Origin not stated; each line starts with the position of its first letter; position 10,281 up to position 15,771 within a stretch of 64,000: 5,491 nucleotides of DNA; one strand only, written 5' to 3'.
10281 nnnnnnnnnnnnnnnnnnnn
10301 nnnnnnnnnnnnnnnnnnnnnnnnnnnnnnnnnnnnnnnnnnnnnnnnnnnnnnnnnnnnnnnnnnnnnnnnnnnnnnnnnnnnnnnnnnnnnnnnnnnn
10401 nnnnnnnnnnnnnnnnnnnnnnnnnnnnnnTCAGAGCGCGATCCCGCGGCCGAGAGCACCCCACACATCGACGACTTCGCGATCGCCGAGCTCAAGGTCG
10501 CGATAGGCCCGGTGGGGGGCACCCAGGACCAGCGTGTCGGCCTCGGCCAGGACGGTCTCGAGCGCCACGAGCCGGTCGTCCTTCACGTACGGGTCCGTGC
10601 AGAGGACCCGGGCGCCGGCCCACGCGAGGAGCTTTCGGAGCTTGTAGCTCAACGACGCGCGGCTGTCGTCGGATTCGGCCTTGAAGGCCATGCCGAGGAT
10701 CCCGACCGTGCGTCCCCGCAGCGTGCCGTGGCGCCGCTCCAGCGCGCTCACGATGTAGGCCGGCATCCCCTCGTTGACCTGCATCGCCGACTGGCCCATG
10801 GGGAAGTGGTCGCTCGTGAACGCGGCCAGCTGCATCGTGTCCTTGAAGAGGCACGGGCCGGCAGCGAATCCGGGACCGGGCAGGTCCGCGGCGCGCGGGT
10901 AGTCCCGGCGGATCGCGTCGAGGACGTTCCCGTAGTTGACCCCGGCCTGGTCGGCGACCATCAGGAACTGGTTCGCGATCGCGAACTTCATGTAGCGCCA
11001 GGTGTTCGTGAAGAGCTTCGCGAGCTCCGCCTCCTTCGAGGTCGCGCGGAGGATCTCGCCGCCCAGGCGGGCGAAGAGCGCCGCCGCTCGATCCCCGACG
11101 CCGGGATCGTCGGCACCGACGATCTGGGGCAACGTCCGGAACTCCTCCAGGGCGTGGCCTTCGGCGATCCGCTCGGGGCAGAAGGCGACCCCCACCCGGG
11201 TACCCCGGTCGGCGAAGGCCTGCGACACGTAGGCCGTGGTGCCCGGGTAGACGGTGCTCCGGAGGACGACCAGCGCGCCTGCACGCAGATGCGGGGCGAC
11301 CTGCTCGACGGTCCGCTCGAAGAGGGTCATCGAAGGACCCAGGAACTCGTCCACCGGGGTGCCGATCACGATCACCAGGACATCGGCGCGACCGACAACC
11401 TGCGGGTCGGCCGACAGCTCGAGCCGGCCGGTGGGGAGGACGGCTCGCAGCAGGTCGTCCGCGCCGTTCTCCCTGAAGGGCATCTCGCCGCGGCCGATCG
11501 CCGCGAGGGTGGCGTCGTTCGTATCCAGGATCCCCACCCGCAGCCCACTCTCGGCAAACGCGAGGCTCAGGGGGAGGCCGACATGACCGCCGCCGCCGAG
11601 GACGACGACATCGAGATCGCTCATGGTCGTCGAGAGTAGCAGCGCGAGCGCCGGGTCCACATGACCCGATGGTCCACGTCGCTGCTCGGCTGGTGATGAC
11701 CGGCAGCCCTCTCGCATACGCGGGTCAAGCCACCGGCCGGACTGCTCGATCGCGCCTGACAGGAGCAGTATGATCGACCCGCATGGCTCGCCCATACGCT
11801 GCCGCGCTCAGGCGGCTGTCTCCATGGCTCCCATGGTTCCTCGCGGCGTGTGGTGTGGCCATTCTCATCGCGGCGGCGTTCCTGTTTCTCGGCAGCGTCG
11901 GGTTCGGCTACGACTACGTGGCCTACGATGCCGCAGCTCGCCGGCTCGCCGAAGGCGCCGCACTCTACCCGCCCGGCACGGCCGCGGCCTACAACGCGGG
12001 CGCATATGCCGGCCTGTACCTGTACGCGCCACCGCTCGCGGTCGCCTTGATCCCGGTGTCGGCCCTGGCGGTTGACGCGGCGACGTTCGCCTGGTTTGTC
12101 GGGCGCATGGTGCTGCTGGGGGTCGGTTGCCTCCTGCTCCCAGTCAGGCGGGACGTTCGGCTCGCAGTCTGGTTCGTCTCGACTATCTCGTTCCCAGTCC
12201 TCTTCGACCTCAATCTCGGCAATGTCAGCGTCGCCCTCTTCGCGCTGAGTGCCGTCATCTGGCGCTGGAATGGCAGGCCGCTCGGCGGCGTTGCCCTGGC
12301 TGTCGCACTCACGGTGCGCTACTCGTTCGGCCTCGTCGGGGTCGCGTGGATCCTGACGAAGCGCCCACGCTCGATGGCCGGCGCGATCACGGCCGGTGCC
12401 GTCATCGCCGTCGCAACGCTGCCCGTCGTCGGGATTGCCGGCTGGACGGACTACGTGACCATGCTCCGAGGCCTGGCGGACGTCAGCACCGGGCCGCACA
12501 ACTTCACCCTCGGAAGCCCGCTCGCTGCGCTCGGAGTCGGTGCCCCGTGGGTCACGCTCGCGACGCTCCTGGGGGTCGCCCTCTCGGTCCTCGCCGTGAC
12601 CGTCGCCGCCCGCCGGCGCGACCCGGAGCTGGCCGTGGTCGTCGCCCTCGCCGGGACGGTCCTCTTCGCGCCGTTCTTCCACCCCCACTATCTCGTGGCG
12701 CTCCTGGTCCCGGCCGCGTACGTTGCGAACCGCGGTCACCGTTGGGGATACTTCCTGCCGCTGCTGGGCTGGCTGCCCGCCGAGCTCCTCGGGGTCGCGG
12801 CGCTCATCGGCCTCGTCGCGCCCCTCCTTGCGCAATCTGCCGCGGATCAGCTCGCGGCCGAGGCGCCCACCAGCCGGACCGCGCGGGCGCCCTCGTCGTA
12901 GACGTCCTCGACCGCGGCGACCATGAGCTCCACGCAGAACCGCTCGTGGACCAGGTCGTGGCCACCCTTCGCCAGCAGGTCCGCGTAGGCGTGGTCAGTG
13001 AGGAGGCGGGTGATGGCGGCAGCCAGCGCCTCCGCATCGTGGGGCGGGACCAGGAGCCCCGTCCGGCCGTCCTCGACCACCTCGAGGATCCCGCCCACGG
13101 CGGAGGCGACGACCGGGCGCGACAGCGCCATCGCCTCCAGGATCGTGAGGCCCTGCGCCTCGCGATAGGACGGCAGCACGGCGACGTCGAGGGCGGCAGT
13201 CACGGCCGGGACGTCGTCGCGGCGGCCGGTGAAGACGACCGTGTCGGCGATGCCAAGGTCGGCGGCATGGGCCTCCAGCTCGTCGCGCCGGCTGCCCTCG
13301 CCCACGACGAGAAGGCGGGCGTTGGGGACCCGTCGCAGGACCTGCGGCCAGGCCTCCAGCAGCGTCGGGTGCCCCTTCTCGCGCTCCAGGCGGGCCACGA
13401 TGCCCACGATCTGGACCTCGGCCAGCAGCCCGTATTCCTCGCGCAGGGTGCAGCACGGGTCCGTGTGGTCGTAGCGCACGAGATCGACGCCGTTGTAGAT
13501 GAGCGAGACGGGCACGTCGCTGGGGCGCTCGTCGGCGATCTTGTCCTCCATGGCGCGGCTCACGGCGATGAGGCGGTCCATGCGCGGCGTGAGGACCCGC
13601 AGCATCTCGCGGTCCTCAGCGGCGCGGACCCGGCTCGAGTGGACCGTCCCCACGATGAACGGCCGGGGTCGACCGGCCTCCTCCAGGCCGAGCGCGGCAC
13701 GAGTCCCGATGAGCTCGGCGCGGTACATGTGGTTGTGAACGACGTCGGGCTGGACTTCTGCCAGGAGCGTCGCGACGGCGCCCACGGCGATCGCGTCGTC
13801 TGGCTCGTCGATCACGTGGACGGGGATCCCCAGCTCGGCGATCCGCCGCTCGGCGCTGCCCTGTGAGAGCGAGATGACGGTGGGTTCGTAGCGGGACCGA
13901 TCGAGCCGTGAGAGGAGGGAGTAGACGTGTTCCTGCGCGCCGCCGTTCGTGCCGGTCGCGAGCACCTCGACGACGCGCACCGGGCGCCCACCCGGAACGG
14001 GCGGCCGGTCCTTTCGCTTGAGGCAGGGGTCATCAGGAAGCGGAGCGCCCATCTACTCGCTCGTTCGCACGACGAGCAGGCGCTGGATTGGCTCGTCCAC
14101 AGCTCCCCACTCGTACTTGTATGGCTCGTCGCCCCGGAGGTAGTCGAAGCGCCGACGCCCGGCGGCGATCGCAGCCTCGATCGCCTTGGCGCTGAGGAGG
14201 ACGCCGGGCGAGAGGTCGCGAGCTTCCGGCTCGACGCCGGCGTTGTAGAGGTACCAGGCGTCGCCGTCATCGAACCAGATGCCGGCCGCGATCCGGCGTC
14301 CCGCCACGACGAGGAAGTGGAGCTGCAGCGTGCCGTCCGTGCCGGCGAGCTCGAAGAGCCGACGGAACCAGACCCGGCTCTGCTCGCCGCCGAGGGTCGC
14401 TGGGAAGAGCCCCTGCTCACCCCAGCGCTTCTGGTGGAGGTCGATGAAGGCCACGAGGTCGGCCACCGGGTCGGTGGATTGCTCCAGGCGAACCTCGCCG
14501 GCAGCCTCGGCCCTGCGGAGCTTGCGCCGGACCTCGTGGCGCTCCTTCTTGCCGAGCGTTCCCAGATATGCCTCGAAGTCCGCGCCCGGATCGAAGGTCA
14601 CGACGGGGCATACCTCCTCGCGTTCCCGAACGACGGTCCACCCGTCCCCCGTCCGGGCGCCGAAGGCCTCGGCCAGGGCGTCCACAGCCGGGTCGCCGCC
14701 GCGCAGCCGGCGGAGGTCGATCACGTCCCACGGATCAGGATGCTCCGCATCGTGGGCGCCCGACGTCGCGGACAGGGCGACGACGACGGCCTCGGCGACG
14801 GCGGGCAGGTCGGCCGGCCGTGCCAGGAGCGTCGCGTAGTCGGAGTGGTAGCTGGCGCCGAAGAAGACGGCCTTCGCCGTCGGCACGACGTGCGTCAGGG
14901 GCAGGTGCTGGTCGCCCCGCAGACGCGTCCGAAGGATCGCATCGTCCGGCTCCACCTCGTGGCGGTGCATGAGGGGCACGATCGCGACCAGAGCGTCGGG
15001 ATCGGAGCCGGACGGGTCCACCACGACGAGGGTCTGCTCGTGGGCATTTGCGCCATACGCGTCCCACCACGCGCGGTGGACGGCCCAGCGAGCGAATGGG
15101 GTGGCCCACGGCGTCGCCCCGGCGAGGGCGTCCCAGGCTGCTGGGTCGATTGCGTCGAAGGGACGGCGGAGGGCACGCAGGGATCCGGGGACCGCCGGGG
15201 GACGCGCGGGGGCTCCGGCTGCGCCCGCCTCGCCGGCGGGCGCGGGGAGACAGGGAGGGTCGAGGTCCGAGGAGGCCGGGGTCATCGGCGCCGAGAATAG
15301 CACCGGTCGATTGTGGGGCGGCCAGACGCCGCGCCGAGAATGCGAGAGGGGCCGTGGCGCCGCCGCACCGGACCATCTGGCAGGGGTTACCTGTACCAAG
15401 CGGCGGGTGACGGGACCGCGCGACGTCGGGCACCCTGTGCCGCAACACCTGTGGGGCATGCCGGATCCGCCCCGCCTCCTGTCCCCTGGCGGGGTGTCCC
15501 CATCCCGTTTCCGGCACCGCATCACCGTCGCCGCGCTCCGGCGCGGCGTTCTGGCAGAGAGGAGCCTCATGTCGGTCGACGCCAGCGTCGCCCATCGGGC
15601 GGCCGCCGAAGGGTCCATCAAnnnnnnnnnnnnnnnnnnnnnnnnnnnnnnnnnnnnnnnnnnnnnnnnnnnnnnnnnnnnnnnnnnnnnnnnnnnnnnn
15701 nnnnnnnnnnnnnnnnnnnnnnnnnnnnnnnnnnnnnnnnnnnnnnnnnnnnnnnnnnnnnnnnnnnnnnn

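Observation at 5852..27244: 21-kb island dominated by GT-C-type membrane glycosyltransferases: candidate pathway for an undescribed polyprenyl-phosphate-sugar-built envelope glycan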

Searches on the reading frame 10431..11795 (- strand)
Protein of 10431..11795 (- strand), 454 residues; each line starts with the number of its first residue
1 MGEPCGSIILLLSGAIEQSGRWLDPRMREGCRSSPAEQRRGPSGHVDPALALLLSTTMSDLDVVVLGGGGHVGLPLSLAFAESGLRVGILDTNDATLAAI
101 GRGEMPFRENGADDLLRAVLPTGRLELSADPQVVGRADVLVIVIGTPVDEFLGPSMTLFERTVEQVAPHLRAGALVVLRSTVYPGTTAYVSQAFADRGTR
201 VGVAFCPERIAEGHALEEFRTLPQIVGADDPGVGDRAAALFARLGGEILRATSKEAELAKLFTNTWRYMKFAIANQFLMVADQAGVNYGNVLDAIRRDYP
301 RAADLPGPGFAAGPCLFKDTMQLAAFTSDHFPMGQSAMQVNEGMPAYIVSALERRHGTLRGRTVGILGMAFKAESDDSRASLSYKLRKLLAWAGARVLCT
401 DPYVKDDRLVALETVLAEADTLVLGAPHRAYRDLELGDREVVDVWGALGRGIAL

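Call 5: search_protein_families(library=pfam, proteins=[window:10431-11795:-], max_evalue=0.01)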
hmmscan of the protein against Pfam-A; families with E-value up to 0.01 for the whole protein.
window:10431-11795:- (454 aa): 3 families
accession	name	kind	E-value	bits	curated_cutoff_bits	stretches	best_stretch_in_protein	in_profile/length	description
PF03721.20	UDPG_MGDP_dh_N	-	2.1e-31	109.4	27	1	68-228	7-174/187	UDP-glucose/GDP-mannose dehydrogenase family, NAD binding domain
PF00984.24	UDPG_MGDP_dh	-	2.3e-12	47.3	25.4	1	254-342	1-93/94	UDP-glucose/GDP-mannose dehydrogenase family, central domain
PF03720.21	UDPG_MGDP_dh_C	-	7.3e-12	46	30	1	365-436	1-82/103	UDP-glucose/GDP-mannose dehydrogenase family, UDP binding domain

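Call 46: search_protein_families(library=ncbifam, proteins=[window:10431-11795:-], max_evalue=0.0001)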
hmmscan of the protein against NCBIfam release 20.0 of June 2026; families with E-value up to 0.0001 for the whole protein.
window:10431-11795:- (454 aa): 7 families
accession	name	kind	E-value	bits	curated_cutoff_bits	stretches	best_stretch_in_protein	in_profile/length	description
TIGR03026.1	NDP-sugDHase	subfamily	2.2e-81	273.7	189.8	1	66-436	5-396/413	nucleotide sugar dehydrogenase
NF040825.1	UDPMaNacDH_Arch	equivalog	7.4e-50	170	750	1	64-436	4-382/418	UDP-N-acetyl-D-mannosamine dehydrogenase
NF008286.0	PRK11064.1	equivalog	5.7e-42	143.8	459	1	64-435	6-403/420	UDP-N-acetyl-D-mannosamine dehydrogenase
NF041297.1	UDPGDh_AglM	equivalog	2.6e-35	122.2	670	1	63-406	3-361/429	UDP-glucose 6-dehydrogenase AglM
NF047673.2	TeichurnBiosyTuaD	equivalog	7e-32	111.1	700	1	64-405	5-354/439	UDP-glucose 6-dehydrogenase TuaD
NF011631.0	PRK15057.1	equivalog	7.2e-16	58.3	757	1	143-409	78-344/388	UDP-glucose 6-dehydrogenase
NF011729.0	PRK15182.1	equivalog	5.5e-15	55.1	592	1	65-407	10-360/425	Vi polysaccharide biosynthesis UDP-N-acetylglucosamine C-6 dehydrogenase TviB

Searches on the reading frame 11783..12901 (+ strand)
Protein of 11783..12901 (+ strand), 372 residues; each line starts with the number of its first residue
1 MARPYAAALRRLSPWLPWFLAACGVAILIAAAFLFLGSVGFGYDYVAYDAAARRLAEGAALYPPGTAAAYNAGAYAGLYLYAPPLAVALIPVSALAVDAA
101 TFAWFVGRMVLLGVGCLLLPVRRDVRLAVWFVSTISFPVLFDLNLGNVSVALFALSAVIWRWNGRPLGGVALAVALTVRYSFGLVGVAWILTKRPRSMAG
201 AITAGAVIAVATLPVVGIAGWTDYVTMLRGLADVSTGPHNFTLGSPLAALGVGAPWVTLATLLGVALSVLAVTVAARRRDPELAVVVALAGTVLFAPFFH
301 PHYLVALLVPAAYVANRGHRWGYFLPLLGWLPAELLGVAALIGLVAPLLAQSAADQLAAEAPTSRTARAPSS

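Call 5: search_protein_families(library=pfam, proteins=[window:11783-12901:+], max_evalue=0.01)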
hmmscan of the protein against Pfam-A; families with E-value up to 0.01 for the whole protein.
window:11783-12901:+ (372 aa): 1 family
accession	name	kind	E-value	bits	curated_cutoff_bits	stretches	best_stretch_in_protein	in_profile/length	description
PF09594.16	GT87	-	1.1e-14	55.2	25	1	79-297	1-237/237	Glycosyltransferase family 87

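Call 10: search_protein_families(library=ncbifam, proteins=[window:11783-12901:+], max_evalue=0.01)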
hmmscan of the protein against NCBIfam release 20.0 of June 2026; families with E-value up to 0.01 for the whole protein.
window:11783-12901:+ (372 aa): 0 families

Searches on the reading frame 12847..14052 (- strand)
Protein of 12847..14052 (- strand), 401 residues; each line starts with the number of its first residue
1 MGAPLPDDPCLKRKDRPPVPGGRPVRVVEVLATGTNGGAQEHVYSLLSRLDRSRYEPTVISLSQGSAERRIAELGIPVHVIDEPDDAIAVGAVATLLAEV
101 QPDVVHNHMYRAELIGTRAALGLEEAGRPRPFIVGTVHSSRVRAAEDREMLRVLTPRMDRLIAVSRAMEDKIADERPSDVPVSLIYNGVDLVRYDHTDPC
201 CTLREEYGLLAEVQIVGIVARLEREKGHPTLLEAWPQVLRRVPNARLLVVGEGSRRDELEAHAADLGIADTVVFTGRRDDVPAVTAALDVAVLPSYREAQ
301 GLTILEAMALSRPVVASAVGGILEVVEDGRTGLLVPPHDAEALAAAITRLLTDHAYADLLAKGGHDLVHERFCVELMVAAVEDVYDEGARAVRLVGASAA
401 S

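Call 5: search_protein_families(library=pfam, proteins=[window:12847-14052:-], max_evalue=0.01)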
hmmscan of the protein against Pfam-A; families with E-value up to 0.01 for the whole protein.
window:12847-14052:- (401 aa): 7 families
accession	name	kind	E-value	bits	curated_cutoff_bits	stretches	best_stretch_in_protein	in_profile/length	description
PF13692.12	Glyco_trans_1_4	-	4.6e-44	150.6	27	1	215-353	3-142/142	Glycosyl transferases group 1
PF00534.26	Glycos_transf_1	-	4.1e-42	144.1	26.4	1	205-356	7-161/172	Glycosyl transferases group 1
PF13439.12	Glyco_transf_4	-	6.4e-19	69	28.5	1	37-192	2-169/170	Glycosyltransferase Family 4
PF13579.12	Glyco_trans_4_4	-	1.5e-12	48.6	29.7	1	37-188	1-158/158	Glycosyl transferase 4-like domain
PF20706.3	GT4-conflict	-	1.1e-06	28.4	26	1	143-358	132-362/385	Family 4 Glycosyltransferase in conflict systems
PF13477.12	Glyco_trans_4_2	-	0.00094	19.8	23.4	1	40-121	10-95/139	Glycosyl transferase 4-like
PF18598.6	TetR_C_36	-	0.0052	17.2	33.7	0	315-368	49-100/111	Tetracyclin repressor-like, C-terminal domain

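Call 17: find_encoding_contigs(protein=window:12847-14052:-, flank=10000, max_places=4)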
Protein window:12847-14052:- (401 aa): no gene with exactly this product is on record in the collection.

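Call 46: search_protein_families(library=ncbifam, proteins=[window:12847-14052:-], max_evalue=0.0001)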
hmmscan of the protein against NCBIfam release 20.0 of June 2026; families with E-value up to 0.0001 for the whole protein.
window:12847-14052:- (401 aa): 43 families (the best 25 are shown)
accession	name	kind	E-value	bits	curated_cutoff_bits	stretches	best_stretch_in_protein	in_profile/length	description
TIGR03088.1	stp2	hypoth_equivalog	6.8e-54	183.3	409.05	1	35-387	12-372/374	TIGR03088 family PEP-CTERM/XrtA system glycosyltransferase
TIGR03999.1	thiol_BshA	equivalog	8.7e-37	126.9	273.7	1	93-387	76-372/375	N-acetyl-alpha-D-glucosaminyl L-malate synthase BshA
TIGR04063.1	stp3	hypoth_equivalog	2.1e-33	115.8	442.05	1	147-387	147-394/397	TIGR04063 family PEP-CTERM/XrtA system glycosyltransferase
NF041876.1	EPS_EpsE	equivalog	3.7e-33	115.3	400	1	166-375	174-383/389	exopolysaccharide biosynthesis GT4 family glycosyltransferase EpsE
TIGR03449.1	mycothiol_MshA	equivalog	1.1e-29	103.5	462.5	1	158-387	165-402/406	D-inositol-3-phosphate glycosyltransferase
TIGR02149.1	glgA_Coryne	subfamily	2.7e-28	99.2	302.4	1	157-386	144-388/391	glycogen synthase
TIGR04047.1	MSMEG_0565_glyc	hypoth_equivalog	2.1e-24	86.3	259.85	1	113-363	94-351/373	MSMEG_0565 family glycosyltransferase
NF047684.1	TeichurnBiosyTuaC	equivalog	8.5e-24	84.2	550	1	84-386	90-387/391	teichuronic acid biosynthesis protein TuaC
TIGR04157.1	glyco_rSAM_CFB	subfamily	3.3e-23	82.3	400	1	155-377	167-398/406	TIGR04157 family glycosyltransferase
NF053787.1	GlcN_PG_synth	equivalog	1.7e-20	73.2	480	1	148-385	134-356/361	N-acetylglucosaminyl phosphatidylglycerol synthase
NF011726.0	PRK15179.1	equivalog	1.7e-19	69.6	733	1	182-386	484-692/694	Vi polysaccharide biosynthesis protein TviE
TIGR02095.1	glgA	subfamily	5e-18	65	328.45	1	203-385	282-474/477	glycogen/starch synthase, ADP-glucose type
NF038298.1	EPS_HpsO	equivalog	8.4e-17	61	575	1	188-377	177-376/388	hormogonium polysaccharide biosynthesis glycosyltransferase HpsO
NF038229.1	Glyco4_Geo_Pelo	equivalog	3.5e-15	55.9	400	1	68-386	24-334/338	GPMC system family 4 glycosyltransferase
NF012028.0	PRK15484.1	subfamily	9.9e-15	54.5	618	1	171-384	152-374/380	lipopolysaccharide N-acetylglucosaminyltransferase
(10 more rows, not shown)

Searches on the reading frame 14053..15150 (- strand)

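Call 10: search_protein_families(library=ncbifam, proteins=[window:14053-15150:-], max_evalue=0.01)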
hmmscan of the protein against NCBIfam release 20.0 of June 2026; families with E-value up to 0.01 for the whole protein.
window:14053-15150:- (365 aa): 0 families

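Call 70: search_protein_families(library=pfam, proteins=[window:14053-15150:-], max_evalue=1)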
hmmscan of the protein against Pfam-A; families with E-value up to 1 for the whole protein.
window:14053-15150:- (365 aa): 4 families
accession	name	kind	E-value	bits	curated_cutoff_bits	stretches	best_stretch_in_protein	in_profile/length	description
PF13480.13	Acetyltransf_6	-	2.2e-30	106.1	22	1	202-345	2-142/143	Acetyltransferase (GNAT) domain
PF07395.17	Mig-14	-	7.4e-09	35.8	22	1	198-349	106-256/264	Mig-14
PF16859.10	TetR_C_11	-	0.041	14.7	32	1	194-234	47-87/113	Tetracyclin repressor-like, C-terminal domain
PF04339.18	FemAB_like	-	0.059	13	27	1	190-336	170-310/369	Peptidogalycan biosysnthesis/recognition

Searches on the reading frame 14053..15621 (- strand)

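Call 5: search_protein_families(library=pfam, proteins=[window:14053-15621:-], max_evalue=0.01)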
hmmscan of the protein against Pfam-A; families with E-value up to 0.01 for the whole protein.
window:14053-15621:- (522 aa): 2 families
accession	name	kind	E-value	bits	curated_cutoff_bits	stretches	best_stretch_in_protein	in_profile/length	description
PF13480.13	Acetyltransf_6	-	4.6e-30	105.1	22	1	359-502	2-142/143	Acetyltransferase (GNAT) domain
PF07395.17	Mig-14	-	1.6e-08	34.8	22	1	355-506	106-256/264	Mig-14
